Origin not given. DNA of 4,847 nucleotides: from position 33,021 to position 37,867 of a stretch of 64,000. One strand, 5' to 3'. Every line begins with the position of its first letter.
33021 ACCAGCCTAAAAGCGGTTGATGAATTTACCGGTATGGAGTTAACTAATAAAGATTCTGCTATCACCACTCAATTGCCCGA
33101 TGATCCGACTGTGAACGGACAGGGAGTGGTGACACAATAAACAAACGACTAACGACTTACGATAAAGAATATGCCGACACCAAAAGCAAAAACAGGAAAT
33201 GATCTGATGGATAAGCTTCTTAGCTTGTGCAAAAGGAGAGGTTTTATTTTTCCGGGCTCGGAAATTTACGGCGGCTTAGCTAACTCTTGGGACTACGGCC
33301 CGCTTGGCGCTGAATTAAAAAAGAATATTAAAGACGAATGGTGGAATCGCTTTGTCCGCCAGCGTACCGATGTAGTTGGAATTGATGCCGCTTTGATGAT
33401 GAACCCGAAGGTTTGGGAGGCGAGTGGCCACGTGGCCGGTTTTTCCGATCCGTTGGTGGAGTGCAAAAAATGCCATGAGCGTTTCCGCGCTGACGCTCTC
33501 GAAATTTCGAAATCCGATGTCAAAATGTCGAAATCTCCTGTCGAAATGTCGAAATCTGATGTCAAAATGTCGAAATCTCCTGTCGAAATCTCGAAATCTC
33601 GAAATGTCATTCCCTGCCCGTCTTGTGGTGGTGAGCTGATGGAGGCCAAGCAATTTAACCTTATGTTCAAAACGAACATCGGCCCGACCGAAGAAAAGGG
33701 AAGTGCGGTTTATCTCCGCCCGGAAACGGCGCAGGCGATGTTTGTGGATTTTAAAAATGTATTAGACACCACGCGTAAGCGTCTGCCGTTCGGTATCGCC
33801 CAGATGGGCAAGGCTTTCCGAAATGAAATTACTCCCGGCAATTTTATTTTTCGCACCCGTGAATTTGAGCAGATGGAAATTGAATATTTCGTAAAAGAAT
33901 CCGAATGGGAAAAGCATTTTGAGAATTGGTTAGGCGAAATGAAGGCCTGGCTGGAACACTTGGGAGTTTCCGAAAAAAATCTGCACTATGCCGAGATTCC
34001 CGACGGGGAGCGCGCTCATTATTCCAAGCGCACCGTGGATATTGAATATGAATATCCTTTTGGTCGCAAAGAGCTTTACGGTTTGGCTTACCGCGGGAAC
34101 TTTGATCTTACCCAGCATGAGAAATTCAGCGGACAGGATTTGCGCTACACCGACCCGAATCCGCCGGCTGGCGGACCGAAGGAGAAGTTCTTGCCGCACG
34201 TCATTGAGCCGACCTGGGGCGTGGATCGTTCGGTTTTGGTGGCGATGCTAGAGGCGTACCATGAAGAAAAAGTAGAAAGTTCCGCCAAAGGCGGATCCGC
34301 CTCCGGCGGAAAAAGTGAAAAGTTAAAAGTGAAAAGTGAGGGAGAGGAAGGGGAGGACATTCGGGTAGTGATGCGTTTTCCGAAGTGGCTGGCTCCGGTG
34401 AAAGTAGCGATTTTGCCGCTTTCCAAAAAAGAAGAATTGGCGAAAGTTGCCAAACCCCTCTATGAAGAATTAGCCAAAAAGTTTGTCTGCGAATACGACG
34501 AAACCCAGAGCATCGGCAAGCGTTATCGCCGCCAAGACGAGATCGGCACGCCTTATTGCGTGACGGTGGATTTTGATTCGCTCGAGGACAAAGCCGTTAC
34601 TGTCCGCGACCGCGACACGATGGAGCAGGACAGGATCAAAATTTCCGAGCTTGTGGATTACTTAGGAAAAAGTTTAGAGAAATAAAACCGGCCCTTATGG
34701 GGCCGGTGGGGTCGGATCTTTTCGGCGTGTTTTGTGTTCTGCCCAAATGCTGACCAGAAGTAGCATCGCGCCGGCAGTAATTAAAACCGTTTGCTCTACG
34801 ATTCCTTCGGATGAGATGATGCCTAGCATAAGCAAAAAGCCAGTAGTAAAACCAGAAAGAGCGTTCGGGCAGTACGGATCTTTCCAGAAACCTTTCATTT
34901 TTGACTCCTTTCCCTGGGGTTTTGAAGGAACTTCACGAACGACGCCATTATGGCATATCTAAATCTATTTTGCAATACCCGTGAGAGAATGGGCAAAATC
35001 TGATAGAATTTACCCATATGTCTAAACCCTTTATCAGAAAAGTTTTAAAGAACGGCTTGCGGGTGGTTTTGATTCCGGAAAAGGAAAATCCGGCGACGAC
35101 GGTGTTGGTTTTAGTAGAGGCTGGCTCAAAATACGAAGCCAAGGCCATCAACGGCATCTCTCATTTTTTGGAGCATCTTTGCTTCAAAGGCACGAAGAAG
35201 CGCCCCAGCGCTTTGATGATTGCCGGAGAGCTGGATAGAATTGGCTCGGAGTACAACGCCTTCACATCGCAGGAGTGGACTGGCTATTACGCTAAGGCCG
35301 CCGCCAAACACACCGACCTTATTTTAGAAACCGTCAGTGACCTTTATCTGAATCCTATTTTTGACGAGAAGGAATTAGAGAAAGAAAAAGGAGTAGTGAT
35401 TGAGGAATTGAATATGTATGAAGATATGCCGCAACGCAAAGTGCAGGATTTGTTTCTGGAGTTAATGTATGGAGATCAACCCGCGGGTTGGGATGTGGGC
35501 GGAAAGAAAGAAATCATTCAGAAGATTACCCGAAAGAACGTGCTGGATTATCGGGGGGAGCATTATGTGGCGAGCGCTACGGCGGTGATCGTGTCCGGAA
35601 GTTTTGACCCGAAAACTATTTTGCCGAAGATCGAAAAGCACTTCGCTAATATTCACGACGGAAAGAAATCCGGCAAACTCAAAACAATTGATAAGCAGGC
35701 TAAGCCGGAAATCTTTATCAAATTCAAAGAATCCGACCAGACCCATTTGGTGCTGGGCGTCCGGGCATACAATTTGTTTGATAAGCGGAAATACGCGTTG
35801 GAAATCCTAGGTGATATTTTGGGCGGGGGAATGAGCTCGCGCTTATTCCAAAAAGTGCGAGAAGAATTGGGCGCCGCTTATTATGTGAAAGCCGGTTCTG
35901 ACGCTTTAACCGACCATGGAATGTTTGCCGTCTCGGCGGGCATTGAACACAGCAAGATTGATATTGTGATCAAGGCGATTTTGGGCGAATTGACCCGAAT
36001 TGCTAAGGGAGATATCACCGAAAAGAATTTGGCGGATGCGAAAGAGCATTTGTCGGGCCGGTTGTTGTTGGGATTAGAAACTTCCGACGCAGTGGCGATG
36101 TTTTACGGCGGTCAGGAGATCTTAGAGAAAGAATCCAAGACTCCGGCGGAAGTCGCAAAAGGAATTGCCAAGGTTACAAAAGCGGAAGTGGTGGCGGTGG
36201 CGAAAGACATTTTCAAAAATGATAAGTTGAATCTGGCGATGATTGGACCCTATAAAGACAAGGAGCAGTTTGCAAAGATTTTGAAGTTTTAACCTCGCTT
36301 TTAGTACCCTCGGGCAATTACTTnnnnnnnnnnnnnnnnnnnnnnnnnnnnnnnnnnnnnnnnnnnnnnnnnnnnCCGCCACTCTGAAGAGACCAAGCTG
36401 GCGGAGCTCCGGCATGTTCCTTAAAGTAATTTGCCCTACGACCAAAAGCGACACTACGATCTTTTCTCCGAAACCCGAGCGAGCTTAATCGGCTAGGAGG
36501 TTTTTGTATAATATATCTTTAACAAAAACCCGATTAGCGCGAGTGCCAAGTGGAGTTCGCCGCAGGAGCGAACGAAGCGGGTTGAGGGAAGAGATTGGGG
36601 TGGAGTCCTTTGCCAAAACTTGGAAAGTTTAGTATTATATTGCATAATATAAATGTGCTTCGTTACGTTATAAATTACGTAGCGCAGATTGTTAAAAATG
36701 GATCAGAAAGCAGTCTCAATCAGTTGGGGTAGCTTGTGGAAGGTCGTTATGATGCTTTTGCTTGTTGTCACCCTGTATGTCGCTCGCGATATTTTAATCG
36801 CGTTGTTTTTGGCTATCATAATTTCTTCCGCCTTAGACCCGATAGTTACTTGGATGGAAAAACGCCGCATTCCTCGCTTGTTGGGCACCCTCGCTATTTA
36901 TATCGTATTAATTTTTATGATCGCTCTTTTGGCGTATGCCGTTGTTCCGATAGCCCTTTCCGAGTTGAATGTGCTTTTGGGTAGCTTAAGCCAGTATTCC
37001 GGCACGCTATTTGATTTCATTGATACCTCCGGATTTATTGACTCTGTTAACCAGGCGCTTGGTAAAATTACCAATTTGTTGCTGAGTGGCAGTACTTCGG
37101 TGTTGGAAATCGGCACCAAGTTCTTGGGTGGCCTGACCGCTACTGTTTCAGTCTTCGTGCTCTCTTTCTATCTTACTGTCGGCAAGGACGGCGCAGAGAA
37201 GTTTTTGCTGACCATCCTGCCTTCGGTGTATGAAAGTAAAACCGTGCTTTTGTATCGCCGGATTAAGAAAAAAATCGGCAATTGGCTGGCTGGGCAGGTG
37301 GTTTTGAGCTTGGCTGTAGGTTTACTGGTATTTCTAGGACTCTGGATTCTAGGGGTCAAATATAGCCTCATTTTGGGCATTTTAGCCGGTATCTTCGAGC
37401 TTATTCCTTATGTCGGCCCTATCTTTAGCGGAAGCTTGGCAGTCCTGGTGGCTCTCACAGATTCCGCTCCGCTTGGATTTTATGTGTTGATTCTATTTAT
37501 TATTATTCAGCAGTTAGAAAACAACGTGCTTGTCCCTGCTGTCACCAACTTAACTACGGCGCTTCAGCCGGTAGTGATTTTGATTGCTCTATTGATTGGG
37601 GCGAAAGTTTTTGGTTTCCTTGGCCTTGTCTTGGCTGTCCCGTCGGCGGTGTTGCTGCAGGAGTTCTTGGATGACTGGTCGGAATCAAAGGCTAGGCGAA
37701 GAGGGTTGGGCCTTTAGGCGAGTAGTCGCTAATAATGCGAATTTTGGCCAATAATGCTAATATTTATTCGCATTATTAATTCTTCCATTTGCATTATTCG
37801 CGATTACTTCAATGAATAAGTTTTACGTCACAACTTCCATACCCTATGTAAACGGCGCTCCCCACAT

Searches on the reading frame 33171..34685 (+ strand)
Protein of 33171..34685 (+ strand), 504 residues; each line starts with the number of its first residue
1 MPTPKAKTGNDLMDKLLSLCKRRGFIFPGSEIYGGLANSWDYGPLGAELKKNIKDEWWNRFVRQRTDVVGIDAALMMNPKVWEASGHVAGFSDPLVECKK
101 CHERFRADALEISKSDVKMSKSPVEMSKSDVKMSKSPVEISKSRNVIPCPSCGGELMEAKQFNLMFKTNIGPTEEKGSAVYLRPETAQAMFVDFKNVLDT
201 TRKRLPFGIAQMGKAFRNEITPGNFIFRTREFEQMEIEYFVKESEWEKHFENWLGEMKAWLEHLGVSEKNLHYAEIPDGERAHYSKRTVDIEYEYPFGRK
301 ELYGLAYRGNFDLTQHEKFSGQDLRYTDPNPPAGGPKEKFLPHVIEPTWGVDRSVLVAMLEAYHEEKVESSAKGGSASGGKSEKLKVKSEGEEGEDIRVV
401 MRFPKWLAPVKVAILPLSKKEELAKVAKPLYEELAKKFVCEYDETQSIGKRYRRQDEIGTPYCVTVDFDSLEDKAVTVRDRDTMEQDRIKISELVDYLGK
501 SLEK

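Call 87: search_protein_families(library=pfam, proteins=[window:33171-34685:+], max_evalue=0.001)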
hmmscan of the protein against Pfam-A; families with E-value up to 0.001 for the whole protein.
window:33171-34685:+ (504 aa): 2 families
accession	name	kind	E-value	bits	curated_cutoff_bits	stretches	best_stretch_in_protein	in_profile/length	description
PF03129.25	HGTP_anticodon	-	2.2e-24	85.9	21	1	411-499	1-92/94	Anticodon binding domain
PF00587.30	tRNA-synt_2b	-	3.3e-12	47.3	29.3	1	175-288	6-116/179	tRNA synthetase class II core domain (G, H, P, S and T)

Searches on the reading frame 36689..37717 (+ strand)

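Call 87: search_protein_families(library=pfam, proteins=[window:36689-37717:+], max_evalue=0.001)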
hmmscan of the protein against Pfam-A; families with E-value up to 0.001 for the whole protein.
window:36689-37717:+ (342 aa): 1 family
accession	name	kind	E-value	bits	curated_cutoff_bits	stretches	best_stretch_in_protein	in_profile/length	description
PF01594.21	AI-2E_transport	-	3.7e-60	204.2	34.3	1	17-330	2-326/327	AI-2E family transporter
